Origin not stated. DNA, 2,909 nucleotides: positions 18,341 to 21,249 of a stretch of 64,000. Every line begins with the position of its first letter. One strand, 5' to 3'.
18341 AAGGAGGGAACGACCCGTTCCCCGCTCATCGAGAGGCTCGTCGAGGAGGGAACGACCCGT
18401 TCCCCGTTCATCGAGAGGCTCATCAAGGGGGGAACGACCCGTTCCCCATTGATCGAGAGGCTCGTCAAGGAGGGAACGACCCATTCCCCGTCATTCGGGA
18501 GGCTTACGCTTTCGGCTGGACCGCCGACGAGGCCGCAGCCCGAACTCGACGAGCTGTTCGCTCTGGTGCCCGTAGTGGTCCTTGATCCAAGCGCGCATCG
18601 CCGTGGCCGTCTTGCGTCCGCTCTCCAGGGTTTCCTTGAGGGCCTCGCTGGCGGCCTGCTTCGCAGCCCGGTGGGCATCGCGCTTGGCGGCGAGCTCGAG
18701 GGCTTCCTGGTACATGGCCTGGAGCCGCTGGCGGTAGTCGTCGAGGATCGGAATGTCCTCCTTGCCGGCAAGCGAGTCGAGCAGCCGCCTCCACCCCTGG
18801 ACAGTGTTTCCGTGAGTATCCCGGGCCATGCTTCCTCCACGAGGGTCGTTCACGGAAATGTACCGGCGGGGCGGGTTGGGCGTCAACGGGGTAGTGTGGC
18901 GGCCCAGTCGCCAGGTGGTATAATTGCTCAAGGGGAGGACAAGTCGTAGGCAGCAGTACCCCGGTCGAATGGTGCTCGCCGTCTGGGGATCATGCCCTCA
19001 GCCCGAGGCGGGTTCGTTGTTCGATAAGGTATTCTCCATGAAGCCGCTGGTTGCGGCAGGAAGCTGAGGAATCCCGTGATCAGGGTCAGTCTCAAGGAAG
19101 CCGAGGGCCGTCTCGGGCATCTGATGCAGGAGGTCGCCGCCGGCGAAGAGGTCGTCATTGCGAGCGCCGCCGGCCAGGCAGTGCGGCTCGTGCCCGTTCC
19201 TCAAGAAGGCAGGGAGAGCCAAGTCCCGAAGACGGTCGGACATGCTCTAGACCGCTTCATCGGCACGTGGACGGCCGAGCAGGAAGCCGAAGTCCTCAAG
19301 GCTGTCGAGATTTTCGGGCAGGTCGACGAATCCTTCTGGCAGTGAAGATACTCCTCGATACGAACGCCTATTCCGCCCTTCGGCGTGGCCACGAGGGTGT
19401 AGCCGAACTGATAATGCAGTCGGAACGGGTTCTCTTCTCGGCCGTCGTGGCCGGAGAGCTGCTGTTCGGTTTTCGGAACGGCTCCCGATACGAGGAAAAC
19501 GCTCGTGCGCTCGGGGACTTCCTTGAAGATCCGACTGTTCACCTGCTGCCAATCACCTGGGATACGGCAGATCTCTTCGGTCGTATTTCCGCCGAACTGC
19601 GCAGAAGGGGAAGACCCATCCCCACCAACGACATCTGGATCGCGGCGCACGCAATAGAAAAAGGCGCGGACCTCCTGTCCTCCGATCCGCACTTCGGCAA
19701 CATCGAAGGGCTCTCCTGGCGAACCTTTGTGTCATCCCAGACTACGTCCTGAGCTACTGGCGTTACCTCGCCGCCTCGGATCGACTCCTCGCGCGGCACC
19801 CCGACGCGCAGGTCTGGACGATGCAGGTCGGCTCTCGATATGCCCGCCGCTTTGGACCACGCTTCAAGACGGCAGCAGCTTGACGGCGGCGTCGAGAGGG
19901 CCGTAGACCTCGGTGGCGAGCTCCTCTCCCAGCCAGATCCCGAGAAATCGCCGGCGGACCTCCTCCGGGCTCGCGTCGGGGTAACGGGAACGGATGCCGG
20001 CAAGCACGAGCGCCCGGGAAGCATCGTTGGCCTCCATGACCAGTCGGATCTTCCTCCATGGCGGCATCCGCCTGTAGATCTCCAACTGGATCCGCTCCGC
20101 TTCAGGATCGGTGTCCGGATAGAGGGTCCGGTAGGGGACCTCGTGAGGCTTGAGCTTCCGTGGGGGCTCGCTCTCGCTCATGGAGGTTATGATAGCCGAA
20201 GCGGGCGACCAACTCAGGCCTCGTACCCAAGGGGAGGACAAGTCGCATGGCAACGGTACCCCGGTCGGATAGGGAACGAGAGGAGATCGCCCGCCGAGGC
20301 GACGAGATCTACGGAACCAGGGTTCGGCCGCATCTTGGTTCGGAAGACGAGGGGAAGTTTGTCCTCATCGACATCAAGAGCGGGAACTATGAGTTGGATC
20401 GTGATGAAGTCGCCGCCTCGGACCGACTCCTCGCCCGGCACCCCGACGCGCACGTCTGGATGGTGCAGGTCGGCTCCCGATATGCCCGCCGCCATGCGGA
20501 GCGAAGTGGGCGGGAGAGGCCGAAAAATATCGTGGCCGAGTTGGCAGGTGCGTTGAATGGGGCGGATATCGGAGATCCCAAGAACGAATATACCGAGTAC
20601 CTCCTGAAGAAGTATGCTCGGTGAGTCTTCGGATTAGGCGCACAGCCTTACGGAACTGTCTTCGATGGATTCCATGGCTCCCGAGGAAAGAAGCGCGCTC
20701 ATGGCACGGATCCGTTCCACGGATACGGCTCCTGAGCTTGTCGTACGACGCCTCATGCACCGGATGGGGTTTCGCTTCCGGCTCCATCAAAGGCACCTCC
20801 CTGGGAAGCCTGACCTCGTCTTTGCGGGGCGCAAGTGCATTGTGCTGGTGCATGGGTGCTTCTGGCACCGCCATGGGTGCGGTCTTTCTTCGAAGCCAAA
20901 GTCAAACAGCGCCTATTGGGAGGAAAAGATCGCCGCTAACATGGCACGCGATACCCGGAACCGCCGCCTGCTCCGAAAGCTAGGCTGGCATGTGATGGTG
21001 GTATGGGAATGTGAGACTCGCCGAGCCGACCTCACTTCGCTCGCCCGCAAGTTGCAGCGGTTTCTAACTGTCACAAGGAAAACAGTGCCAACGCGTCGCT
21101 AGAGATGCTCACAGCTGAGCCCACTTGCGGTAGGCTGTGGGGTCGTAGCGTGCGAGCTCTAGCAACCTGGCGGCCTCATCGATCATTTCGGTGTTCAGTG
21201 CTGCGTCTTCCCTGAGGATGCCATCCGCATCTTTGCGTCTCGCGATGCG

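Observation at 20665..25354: An operon of m5C methyltransferase, GHKL ATPase and a 386-aa orphan, with a convergent Vsr, may be an uncharacterised ATP-dependent restriction or defence module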

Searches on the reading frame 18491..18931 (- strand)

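Call 63: search_protein_families(library=pfam, proteins=[window:18491-18931:-], max_evalue=0.01)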
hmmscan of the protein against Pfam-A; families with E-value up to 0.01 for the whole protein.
window:18491-18931:- (146 aa): 1 family
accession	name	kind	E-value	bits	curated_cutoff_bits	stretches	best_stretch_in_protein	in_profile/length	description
PF22470.1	Histone_HNS_N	-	0.0068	16.7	24.5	1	59-104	22-67/79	H-NS histone-like proteins, N-terminal domain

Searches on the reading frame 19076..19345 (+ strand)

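Call 63: search_protein_families(library=pfam, proteins=[window:19076-19345:+], max_evalue=0.01)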
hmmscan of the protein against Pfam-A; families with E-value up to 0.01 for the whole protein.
window:19076-19345:+ (89 aa): 1 family
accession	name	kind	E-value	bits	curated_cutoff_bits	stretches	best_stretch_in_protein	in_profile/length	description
PF02604.26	PhdYeFM_antitox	-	0.00076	19.6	29.8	1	1-42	1-43/74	Antitoxin Phd_YefM, type II toxin-antitoxin system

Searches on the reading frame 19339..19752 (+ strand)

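Call 63: search_protein_families(library=pfam, proteins=[window:19339-19752:+], max_evalue=0.01)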
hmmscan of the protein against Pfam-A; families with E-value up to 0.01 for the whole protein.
window:19339-19752:+ (137 aa): 1 family
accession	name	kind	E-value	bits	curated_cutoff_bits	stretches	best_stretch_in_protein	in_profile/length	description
PF01850.27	PIN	-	4.4e-16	60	23.6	1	4-123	1-118/120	PIN domain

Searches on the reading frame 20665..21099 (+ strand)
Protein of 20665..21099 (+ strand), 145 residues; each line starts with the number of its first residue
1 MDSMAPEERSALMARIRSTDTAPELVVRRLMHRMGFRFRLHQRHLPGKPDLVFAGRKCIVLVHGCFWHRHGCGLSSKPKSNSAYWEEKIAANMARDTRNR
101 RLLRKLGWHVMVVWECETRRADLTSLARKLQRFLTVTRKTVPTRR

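Call 3: search_protein_families(library=pfam, proteins=[window:20665-21099:+], max_evalue=0.1)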
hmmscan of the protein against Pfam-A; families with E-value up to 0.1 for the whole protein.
window:20665-21099:+ (145 aa): 1 family
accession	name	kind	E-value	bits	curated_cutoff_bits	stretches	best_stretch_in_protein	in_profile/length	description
PF03852.21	Vsr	-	1.1e-30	105.8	27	1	1-72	1-72/74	DNA mismatch endonuclease Vsr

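Call 4: search_protein_families(library=padloc, proteins=[window:20665-21099:+], max_evalue=0.1)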
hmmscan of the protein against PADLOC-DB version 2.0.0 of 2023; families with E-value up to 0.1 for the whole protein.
window:20665-21099:+ (145 aa): 3 families
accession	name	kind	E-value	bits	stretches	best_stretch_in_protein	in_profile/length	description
PDLC03397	Vsr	-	5e-29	99.4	1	8-124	9-126/156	Type II nicking endonuclease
PDLC02425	PprRE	-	0.016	12.6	1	60-136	170-229/340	-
PDLC02957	RT-DUF3800_VII-A1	-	0.049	10.3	1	107-138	69-100/577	single gene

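Call 5: search_protein_families(library=ncbifam, proteins=[window:20665-21099:+], max_evalue=0.1)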
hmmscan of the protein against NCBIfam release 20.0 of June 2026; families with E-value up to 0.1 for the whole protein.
window:20665-21099:+ (145 aa): 1 family
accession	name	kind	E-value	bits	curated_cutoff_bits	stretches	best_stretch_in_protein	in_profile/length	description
TIGR00632.1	vsr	subfamily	6.9e-42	142.5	97.85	1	1-117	2-119/119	DNA mismatch endonuclease Vsr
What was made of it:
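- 20665..21102 (+): Vsr very-short-patch repair endonuclease, convergent, 6 nt from the partner's stop; accessory to the Dcm. PF03852 1e-30 and TIGR00632 7e-42 (calls 3, 5).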
